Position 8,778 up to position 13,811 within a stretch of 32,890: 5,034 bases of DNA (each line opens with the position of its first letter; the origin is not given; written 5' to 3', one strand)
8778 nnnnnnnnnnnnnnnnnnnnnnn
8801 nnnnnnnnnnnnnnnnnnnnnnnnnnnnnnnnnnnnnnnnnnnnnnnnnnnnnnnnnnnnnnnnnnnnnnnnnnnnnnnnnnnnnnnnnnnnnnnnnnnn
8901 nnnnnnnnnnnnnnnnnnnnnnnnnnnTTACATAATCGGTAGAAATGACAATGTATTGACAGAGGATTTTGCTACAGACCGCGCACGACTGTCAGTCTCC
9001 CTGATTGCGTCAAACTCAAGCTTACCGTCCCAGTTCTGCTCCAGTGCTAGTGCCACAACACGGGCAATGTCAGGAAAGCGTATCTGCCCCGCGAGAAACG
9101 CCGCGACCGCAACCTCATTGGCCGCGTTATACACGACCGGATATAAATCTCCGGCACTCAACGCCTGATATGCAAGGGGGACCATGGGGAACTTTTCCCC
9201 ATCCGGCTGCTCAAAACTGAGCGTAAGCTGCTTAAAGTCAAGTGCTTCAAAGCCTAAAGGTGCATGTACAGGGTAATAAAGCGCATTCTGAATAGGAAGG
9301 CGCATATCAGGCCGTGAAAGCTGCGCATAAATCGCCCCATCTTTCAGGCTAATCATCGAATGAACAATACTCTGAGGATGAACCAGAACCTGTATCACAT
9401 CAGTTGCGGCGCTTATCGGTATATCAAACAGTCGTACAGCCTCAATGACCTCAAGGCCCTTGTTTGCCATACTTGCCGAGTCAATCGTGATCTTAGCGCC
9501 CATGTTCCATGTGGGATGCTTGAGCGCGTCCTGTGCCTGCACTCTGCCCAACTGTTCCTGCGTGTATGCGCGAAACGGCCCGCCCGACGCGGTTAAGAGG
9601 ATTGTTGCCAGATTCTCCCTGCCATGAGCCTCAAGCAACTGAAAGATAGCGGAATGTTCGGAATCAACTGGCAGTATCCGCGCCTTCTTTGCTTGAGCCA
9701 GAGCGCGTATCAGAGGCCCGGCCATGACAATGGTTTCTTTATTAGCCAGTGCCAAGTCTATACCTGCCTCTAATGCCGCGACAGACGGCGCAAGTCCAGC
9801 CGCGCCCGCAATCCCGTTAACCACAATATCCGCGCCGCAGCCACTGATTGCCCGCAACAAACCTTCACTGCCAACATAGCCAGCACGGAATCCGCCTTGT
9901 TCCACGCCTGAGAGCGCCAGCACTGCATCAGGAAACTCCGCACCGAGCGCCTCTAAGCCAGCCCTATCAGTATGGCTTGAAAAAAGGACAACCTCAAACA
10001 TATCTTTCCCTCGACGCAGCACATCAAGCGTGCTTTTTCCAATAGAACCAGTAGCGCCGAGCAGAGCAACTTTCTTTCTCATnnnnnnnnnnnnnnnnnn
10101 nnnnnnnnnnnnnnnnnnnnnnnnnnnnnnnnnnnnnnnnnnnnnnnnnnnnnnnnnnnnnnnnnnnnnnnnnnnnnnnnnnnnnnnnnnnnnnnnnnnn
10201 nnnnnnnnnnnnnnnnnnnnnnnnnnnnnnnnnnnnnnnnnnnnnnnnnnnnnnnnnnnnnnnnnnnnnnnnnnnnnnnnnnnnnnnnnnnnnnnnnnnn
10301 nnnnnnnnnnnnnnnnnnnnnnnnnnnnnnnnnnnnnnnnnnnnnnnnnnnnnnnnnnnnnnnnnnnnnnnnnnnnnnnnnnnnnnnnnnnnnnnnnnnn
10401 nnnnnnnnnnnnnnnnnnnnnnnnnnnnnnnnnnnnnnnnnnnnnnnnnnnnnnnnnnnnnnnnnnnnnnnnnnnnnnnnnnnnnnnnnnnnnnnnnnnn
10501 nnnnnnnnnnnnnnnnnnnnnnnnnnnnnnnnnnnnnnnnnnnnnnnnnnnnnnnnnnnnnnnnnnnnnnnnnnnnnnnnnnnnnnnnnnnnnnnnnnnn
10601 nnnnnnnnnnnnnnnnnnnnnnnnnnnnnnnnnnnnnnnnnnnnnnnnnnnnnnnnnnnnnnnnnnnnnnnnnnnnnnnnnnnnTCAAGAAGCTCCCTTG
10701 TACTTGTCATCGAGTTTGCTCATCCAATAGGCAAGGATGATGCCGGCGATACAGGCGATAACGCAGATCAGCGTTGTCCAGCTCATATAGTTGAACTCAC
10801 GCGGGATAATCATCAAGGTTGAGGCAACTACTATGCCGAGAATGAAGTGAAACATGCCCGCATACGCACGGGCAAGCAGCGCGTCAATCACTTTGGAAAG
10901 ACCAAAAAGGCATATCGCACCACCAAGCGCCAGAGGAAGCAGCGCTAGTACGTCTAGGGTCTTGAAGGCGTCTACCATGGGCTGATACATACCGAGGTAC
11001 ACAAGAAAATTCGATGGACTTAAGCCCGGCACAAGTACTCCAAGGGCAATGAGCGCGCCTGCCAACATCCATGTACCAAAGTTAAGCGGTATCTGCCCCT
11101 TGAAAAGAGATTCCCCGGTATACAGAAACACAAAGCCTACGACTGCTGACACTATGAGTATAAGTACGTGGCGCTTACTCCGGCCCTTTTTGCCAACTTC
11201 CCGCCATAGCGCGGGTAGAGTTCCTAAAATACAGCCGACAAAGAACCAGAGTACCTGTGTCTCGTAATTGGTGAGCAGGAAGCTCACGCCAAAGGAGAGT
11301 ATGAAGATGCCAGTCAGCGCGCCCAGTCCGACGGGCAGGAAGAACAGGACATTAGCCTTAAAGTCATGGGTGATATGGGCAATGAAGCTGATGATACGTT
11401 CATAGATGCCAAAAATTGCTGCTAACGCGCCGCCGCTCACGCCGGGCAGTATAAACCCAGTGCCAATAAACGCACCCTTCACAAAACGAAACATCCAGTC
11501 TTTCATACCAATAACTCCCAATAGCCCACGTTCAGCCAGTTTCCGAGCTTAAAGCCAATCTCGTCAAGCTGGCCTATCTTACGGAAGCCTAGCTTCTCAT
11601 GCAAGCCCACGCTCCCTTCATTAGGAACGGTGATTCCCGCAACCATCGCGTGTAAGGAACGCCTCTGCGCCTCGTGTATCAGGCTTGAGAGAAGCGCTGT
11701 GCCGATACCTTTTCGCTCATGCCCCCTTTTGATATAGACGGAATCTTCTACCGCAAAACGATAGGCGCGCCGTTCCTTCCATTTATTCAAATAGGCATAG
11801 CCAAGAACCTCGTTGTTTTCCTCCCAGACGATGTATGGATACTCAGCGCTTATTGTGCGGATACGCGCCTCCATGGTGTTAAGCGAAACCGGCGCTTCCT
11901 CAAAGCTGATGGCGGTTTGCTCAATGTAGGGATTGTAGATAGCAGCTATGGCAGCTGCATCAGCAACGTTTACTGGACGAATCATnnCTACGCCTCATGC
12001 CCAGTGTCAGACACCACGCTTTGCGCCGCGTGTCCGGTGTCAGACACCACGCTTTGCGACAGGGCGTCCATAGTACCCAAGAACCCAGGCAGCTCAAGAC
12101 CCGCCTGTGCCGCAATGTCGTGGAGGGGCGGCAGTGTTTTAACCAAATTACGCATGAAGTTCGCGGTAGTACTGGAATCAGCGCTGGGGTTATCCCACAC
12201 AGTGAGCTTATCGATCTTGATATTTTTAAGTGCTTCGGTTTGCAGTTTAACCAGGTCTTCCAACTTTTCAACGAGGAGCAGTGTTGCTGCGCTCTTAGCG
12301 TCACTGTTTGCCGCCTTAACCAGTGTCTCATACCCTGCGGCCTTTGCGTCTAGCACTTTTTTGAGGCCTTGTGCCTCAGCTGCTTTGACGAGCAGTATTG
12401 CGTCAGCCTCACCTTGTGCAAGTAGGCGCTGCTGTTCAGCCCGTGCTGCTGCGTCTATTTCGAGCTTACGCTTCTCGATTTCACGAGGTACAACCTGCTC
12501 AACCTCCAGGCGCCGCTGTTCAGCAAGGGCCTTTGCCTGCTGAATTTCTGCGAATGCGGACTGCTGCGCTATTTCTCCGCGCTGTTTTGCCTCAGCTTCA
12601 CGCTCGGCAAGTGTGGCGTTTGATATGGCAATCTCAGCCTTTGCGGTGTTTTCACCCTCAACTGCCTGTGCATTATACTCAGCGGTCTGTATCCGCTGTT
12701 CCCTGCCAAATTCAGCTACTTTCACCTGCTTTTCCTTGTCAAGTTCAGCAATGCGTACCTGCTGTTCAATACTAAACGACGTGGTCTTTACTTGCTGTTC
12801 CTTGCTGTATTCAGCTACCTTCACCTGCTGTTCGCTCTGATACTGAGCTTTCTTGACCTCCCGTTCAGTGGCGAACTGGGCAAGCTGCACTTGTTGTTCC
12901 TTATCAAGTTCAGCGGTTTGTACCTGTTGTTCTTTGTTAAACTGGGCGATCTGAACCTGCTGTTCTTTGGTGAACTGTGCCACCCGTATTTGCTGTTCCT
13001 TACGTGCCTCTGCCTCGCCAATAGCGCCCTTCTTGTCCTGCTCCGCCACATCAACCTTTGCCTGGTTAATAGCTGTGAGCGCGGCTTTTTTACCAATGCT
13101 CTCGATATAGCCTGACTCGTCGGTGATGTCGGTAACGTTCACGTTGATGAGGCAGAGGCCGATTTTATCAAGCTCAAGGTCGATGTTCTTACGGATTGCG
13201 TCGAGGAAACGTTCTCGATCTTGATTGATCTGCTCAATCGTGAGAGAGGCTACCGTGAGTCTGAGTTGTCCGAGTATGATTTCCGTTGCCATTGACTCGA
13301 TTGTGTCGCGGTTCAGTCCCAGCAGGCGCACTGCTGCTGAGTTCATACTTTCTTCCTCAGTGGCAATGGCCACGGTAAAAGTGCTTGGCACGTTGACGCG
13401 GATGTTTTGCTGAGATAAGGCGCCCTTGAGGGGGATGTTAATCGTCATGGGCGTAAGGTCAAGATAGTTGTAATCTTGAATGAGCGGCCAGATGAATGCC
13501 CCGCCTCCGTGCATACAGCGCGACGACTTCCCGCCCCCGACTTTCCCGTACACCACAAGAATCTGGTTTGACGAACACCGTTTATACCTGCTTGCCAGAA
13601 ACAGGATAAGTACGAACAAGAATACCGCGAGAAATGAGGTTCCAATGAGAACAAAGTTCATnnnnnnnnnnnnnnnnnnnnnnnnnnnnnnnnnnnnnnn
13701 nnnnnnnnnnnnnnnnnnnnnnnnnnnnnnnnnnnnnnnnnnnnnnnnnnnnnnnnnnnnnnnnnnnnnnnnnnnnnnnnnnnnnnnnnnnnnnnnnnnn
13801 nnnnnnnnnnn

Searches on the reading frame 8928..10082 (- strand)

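Call 34: search_protein_families(library=pfam, proteins=[window:8928-10082:-], max_evalue=0.00001)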
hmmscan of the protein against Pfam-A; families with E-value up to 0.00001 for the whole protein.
window:8928-10082:- (384 aa): 3 families
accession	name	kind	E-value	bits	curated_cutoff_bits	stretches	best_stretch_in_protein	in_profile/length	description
PF08436.17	DXP_redisom_C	-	1.2e-37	128.4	26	1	136-219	1-84/84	1-deoxy-D-xylulose 5-phosphate reductoisomerase C-terminal domain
PF13288.12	DXPR_C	-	1.4e-35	122.4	27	1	255-369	1-114/115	DXP reductoisomerase C-terminal domain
PF02670.22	DXP_reductoisom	-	5.1e-25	89.1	21.7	1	5-122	1-129/129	1-deoxy-D-xylulose 5-phosphate reductoisomerase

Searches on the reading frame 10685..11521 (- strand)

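Call 34: search_protein_families(library=pfam, proteins=[window:10685-11521:-], max_evalue=0.00001)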
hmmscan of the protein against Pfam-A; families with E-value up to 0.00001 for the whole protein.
window:10685-11521:- (278 aa): 1 family
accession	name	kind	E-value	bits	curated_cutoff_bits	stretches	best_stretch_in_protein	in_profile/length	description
PF04018.18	VCA0040-like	-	3.5e-37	128.7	26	1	19-241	1-231/246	Undecaprenyl phosphate translocase-like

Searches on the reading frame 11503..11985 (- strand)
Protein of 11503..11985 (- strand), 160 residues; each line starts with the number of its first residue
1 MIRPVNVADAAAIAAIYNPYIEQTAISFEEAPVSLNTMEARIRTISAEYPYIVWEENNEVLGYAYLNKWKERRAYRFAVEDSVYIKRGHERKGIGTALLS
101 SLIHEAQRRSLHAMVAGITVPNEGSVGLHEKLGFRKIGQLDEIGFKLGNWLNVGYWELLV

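Call 34: search_protein_families(library=pfam, proteins=[window:11503-11985:-], max_evalue=0.00001)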
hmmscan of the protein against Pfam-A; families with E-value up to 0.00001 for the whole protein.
window:11503-11985:- (160 aa): 6 families
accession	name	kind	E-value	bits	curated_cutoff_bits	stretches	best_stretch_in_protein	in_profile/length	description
PF13420.13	Acetyltransf_4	-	3.1e-19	70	24.3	1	2-151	1-151/155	Acetyltransferase (GNAT) domain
PF00583.31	Acetyltransf_1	-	1.2e-18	67.9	20.7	1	44-134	26-116/116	Acetyltransferase (GNAT) family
PF13302.13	Acetyltransf_3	-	2e-10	41.9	25.4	1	2-135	4-138/138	Acetyltransferase (GNAT) domain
PF13508.13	Acetyltransf_7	-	1.7e-09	38.3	27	1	51-135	5-83/84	Acetyltransferase (GNAT) domain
PF13673.13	Acetyltransf_10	-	1.4e-07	32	23.6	1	28-139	13-112/128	Acetyltransferase (GNAT) domain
PF08445.16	FR47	-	2e-06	28.2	22.1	1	82-137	26-80/86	FR47-like protein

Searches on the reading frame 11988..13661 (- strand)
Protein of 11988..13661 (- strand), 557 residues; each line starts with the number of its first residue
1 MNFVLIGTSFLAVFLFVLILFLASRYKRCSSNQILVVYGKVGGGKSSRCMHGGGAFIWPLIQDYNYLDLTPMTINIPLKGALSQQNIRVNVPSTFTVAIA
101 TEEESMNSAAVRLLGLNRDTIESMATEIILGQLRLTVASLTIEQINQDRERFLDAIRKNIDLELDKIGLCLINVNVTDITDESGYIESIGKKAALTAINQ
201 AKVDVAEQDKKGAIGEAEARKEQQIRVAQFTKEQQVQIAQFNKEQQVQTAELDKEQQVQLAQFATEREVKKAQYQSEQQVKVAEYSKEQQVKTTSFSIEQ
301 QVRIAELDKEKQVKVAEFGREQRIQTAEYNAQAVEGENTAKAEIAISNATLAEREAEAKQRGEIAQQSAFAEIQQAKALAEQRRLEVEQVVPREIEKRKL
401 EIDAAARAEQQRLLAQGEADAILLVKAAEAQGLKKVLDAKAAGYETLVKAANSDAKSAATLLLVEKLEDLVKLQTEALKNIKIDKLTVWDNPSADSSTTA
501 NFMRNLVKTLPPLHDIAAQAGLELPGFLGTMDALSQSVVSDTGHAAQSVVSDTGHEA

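Call 34: search_protein_families(library=pfam, proteins=[window:11988-13661:-], max_evalue=0.00001)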
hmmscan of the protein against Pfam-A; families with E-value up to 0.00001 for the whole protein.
window:11988-13661:- (557 aa): 1 family
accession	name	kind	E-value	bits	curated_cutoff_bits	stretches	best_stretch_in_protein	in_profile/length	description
PF01145.31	Band_7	-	9.4e-28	97.9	23.6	1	30-210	4-176/176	SPFH domain / Band 7 family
